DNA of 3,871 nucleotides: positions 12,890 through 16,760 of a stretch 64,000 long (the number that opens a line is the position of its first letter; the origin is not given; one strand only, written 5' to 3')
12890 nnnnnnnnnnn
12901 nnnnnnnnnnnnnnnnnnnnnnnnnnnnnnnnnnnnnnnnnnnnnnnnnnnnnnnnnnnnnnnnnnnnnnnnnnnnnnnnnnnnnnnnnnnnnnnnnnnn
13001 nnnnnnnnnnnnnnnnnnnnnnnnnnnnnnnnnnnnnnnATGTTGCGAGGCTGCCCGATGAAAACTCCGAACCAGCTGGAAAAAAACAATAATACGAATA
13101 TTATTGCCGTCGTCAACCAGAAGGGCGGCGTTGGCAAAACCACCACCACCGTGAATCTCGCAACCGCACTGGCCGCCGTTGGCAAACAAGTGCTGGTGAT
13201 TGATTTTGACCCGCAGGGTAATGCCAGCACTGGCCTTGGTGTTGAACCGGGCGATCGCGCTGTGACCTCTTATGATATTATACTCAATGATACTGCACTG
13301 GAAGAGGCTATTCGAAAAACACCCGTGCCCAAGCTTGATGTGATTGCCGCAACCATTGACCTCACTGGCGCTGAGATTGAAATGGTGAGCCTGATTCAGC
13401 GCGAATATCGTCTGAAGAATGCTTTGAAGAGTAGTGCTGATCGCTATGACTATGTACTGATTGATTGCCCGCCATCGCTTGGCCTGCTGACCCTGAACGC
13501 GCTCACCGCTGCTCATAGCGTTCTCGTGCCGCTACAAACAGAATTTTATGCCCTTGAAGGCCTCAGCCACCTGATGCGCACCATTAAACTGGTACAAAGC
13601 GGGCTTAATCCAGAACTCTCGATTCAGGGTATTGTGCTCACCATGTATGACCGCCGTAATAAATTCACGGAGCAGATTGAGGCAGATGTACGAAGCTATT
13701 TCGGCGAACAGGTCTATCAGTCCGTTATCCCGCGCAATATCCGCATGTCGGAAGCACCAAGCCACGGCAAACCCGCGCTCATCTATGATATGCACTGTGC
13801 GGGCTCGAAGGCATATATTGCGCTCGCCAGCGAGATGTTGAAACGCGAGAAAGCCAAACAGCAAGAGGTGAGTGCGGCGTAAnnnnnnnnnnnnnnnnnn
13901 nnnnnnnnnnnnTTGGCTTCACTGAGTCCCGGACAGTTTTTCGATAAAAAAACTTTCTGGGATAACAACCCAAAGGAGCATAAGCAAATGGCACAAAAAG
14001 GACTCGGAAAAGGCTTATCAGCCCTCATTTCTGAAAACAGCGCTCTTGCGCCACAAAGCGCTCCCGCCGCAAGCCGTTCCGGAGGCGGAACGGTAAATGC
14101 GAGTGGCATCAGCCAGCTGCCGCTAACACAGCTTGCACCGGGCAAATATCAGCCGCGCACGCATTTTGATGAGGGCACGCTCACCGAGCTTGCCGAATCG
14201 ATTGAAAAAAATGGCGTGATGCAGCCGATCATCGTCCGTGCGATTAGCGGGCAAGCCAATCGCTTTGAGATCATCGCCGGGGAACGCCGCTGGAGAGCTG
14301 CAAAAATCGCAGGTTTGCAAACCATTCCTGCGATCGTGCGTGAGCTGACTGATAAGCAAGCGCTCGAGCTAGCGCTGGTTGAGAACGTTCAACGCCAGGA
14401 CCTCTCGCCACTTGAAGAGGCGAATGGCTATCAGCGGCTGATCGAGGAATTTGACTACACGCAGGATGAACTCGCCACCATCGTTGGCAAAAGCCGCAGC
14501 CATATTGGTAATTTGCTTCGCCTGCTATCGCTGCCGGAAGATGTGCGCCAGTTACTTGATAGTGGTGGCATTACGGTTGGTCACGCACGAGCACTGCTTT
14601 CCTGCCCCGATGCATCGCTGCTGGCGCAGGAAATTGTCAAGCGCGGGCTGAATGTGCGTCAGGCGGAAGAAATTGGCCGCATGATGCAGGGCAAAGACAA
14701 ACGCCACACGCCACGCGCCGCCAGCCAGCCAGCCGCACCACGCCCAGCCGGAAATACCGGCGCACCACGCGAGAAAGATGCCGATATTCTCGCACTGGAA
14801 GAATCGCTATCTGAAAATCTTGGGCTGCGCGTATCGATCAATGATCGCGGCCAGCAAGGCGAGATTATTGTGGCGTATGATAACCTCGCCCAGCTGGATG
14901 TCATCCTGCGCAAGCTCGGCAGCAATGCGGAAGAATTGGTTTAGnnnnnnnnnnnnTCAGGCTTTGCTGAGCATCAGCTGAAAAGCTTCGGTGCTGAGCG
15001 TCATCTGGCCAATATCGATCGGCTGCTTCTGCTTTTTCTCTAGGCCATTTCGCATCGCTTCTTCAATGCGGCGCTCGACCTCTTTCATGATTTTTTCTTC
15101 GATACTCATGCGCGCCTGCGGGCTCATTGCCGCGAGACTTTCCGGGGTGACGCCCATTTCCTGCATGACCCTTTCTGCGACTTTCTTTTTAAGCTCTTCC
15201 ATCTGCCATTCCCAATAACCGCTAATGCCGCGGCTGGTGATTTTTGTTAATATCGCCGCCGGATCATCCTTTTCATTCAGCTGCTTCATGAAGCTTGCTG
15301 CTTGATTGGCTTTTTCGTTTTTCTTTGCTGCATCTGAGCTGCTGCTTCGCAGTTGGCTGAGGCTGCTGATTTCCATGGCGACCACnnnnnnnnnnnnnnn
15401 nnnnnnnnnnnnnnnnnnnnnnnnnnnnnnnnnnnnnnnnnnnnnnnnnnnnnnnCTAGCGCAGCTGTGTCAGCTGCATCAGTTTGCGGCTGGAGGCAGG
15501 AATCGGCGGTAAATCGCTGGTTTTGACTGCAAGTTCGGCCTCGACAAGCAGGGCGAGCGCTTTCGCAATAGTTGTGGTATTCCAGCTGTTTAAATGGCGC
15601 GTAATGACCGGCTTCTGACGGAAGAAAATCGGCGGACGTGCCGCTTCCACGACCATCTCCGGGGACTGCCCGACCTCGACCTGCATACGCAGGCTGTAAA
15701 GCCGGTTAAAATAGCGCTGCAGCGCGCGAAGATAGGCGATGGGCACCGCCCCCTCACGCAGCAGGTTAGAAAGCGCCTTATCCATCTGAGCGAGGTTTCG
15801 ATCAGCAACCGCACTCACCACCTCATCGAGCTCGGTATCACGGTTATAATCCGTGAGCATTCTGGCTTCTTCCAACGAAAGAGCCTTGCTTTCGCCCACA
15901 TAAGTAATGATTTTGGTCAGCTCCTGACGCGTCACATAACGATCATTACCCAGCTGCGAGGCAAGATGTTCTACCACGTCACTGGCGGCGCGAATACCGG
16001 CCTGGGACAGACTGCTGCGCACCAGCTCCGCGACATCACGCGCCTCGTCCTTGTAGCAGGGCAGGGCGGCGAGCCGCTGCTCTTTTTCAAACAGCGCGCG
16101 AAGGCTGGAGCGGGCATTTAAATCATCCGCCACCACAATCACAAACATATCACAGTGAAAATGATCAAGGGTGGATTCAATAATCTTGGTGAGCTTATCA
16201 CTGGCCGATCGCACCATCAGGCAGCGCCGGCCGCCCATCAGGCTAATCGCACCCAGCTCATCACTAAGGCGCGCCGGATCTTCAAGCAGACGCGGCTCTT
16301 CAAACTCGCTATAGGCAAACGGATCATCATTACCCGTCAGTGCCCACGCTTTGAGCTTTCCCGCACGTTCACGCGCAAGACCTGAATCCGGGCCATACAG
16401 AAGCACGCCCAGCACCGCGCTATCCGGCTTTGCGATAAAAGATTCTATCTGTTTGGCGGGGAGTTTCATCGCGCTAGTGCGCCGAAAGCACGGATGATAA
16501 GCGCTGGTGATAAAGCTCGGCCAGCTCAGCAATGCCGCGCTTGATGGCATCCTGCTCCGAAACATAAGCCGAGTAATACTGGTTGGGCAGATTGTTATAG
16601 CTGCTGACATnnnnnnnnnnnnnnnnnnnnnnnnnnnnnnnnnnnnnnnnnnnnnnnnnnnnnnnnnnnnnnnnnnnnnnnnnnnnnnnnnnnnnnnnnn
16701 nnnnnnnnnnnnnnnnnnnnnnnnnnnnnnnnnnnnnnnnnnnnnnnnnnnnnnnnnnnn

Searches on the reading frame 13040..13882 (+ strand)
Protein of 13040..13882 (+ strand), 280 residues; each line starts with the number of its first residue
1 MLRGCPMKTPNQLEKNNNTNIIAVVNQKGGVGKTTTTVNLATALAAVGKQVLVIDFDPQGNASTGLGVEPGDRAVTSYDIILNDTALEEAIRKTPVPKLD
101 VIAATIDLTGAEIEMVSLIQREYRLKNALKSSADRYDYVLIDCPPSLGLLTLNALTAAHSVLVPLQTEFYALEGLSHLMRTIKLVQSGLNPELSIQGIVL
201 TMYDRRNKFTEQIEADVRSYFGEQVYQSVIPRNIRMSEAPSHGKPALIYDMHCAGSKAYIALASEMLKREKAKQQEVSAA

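Call 26: search_protein_families(library=pfam, proteins=[window:13040-13882:+])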
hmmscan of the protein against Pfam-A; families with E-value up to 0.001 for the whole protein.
window:13040-13882:+ (280 aa): 7 families
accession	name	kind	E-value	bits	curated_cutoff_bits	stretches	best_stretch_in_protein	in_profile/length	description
PF13614.12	AAA_31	-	2.6e-65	220.1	27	1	20-195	2-177/177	AAA domain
PF01656.29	CbiA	-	1.1e-29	103.4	25.4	1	22-245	1-124/125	CobQ/CobB/MinD/ParA nucleotide binding domain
PF09140.17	MipZ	-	8.1e-13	48.7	20.7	1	21-175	2-139/262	ATPase MipZ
PF10609.15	ParA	-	2.2e-12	47.4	27.1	1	19-163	3-142/246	NUBPL iron-transfer P-loop NTPase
PF06564.18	CBP_BcsQ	-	2.9e-10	40.5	21.3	1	21-163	3-144/234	Cellulose biosynthesis protein BcsQ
PF00142.24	Fer4_NifH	-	5.8e-09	36.2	25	1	25-62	5-42/271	4Fe-4S iron sulfur cluster binding proteins, NifH/frxC family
PF02374.21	ArsA_ATPase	-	3.1e-08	33.6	24.3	1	24-72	5-53/305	Anion-transporting ATPase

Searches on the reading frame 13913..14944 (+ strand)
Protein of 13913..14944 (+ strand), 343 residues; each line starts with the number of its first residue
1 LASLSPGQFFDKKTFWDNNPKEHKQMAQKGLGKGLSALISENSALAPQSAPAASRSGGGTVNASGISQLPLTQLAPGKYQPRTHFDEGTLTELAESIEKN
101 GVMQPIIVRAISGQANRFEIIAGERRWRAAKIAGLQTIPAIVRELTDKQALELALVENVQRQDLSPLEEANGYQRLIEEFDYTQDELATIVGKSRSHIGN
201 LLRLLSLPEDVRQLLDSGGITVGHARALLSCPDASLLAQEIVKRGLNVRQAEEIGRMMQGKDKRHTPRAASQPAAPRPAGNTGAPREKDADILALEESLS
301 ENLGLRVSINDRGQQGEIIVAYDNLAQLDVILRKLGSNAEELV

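Call 26: search_protein_families(library=pfam, proteins=[window:13913-14944:+])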
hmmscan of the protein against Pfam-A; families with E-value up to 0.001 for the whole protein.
window:13913-14944:+ (343 aa): 3 families
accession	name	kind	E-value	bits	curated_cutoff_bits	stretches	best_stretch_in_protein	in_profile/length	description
PF02195.25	ParB_N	-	1.2e-36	125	26.3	1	66-160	3-95/95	ParB N-terminal domain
PF17762.8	HTH_ParB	-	2.1e-33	114.9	22.6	1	162-256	1-98/102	ParB HTH domain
PF23552.2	ParB_C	-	1.2e-13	50.7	23.8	1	288-336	1-50/50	ParB dimerisation domain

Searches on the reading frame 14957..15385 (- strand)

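Call 26: search_protein_families(library=pfam, proteins=[window:14957-15385:-])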
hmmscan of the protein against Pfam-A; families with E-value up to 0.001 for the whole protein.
window:14957-15385:- (142 aa): 1 family
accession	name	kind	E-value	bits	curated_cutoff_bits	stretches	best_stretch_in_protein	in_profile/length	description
PF10163.14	EnY2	-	0.00016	22.4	27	1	32-110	4-82/83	Transcription factor e(y)2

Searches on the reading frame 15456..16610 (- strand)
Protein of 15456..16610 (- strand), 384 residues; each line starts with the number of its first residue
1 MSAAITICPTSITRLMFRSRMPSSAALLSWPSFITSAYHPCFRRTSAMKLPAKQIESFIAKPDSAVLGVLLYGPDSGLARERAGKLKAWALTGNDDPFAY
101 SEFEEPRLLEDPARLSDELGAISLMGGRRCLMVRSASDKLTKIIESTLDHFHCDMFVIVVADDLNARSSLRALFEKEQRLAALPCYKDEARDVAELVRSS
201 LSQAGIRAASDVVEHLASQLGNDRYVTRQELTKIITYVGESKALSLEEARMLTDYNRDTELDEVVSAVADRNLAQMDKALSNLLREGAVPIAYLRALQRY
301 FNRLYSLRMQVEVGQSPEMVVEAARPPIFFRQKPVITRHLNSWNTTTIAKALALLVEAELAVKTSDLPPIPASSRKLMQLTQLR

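Call 26: search_protein_families(library=pfam, proteins=[window:15456-16610:-])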
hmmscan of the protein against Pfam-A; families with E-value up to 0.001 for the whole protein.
window:15456-16610:- (384 aa): 1 family
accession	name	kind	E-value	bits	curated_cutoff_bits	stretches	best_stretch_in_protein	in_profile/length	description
PF21694.2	DNA_pol3_delta_C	-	0.00051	20.5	27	0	264-367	7-108/121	DNA polymerase III delta subunit, C-terminal domain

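Call 78: search_protein_families(library=ncbifam, max_evalue=0.01, proteins=[window:15456-16610:-])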
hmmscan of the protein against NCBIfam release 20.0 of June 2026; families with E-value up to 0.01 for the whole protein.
window:15456-16610:- (384 aa): 3 families
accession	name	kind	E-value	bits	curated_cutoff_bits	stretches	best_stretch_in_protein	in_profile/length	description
TIGR01128.2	holA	equivalog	7.5e-47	160.2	80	1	69-369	2-305/316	DNA polymerase III subunit delta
NF005134.0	PRK06585.1-1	equivalog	2.1e-28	99.3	478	1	64-365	18-310/326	DNA polymerase III subunit delta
NF006302.0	PRK08487.1-5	equivalog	5.7e-08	32.8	296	1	116-311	60-250/323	DNA polymerase III subunit delta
